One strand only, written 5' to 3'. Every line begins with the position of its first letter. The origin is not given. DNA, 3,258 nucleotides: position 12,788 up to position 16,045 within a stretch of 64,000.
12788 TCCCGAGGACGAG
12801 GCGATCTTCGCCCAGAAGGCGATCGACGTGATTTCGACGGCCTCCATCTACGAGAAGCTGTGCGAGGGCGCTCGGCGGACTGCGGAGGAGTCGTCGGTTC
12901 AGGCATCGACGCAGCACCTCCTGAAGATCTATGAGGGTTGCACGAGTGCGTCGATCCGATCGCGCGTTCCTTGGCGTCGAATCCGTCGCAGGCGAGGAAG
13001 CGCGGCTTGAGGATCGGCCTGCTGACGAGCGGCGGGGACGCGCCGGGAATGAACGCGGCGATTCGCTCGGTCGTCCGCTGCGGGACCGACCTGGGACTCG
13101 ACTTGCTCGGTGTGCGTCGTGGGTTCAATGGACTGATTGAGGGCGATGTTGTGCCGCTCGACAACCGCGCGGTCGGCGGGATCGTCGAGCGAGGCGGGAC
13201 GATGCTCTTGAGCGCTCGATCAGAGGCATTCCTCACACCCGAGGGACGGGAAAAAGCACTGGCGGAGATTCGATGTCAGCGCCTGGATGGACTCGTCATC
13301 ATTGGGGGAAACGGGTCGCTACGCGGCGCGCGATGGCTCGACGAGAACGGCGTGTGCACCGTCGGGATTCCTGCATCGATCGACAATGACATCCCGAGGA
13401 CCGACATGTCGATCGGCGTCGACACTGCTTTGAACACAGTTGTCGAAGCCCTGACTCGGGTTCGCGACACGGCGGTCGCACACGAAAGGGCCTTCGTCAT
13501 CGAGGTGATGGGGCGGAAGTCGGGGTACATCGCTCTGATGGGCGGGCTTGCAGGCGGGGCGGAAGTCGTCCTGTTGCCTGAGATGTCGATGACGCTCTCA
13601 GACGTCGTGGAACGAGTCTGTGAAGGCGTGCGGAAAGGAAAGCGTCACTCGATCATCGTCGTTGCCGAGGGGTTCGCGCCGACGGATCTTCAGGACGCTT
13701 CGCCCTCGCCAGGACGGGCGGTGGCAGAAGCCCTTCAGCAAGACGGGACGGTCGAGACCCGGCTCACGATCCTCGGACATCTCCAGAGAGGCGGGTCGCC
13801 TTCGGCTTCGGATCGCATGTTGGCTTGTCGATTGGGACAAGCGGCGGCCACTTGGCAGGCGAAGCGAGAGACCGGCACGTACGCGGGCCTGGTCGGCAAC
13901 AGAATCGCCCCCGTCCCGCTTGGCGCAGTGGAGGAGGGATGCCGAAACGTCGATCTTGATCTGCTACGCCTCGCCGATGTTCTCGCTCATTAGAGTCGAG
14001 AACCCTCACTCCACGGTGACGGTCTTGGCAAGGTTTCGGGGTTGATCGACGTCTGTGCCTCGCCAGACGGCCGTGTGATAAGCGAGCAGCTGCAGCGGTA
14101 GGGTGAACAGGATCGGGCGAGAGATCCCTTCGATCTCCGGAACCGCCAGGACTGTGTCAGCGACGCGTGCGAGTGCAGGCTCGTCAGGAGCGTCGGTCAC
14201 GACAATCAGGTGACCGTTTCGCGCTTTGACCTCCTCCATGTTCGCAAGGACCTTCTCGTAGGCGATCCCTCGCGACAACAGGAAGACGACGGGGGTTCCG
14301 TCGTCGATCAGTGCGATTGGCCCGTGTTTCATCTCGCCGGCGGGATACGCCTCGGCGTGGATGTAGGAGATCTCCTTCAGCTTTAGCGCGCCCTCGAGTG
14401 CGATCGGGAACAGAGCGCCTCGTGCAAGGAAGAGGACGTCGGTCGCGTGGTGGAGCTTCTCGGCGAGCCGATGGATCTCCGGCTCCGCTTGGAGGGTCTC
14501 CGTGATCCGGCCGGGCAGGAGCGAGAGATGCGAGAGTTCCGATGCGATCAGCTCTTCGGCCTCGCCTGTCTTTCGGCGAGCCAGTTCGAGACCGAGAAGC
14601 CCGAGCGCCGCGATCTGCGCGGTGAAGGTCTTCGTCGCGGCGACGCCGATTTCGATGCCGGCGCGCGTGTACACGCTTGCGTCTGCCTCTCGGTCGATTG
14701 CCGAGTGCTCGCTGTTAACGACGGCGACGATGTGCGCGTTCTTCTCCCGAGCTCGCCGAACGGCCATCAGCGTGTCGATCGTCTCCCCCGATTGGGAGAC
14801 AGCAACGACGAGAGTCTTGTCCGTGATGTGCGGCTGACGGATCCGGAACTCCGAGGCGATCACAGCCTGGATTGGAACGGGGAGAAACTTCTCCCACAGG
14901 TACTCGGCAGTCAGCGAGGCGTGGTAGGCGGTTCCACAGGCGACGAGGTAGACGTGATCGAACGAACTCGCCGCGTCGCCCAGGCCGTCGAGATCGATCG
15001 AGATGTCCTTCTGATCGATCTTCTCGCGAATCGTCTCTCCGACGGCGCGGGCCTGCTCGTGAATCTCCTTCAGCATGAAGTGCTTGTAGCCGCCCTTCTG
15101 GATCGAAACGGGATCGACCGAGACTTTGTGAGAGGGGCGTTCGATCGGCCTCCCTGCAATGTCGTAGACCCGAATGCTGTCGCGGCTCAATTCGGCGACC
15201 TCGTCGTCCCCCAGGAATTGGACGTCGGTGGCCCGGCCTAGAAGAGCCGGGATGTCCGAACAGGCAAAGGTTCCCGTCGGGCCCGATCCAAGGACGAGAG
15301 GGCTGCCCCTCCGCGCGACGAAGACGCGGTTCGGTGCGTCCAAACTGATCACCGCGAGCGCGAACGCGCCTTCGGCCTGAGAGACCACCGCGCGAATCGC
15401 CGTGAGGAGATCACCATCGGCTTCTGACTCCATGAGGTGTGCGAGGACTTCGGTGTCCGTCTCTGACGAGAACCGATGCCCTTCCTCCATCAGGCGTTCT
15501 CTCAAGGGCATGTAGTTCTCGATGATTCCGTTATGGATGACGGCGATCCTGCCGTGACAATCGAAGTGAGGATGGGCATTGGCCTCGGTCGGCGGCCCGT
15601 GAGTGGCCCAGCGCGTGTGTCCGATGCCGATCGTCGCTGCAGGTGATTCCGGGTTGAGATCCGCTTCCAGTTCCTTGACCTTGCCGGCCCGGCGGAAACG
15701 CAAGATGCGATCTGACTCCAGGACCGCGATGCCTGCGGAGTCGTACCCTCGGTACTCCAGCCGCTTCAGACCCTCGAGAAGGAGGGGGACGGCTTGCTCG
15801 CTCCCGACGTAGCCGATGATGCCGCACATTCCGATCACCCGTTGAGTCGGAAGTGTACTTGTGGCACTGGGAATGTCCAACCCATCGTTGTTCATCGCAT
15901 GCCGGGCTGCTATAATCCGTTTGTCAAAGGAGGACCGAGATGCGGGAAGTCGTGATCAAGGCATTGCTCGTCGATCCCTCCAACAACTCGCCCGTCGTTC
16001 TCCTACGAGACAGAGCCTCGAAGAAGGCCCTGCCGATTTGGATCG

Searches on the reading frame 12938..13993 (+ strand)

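Call 77: search_protein_families(library=pfam, proteins=[window:12938-13993:+], max_evalue=0.0001)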
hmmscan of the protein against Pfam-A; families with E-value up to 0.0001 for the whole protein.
window:12938-13993:+ (351 aa): 1 family
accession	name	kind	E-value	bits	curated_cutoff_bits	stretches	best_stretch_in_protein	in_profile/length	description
PF00365.25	PFK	-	3.8e-101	338.5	30.9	1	25-305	1-275/277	Phosphofructokinase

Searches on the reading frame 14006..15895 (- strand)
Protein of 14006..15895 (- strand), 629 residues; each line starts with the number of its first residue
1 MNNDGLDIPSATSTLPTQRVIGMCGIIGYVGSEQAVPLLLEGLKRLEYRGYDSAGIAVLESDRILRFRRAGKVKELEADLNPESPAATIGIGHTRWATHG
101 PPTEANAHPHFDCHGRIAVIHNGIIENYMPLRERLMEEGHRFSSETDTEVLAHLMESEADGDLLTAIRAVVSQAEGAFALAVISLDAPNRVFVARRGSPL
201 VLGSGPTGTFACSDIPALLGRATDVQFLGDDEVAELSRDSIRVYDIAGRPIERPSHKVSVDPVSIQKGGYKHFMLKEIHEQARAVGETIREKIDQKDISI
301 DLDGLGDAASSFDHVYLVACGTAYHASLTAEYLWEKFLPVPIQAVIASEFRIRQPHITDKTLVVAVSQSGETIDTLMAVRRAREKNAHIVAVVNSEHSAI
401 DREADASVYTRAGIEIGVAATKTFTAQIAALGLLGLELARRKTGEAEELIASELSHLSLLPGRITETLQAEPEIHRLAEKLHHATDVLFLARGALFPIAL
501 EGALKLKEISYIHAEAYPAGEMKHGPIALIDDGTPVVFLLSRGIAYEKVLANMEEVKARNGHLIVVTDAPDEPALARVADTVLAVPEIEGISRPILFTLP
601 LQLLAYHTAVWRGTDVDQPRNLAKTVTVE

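Call 77: search_protein_families(library=pfam, proteins=[window:14006-15895:-], max_evalue=0.0001)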
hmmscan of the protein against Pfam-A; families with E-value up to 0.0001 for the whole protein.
window:14006-15895:- (629 aa): 3 families
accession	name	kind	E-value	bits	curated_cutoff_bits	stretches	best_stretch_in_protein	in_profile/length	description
PF01380.27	SIS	-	4.4e-53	179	25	2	313-434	6-128/131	SIS domain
PF13522.11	GATase_6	-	1.6e-21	77.1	27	1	87-203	10-119/130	Glutamine amidotransferase domain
PF13537.11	GATase_7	-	3e-15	56.8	25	1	103-219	9-122/123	Glutamine amidotransferase domain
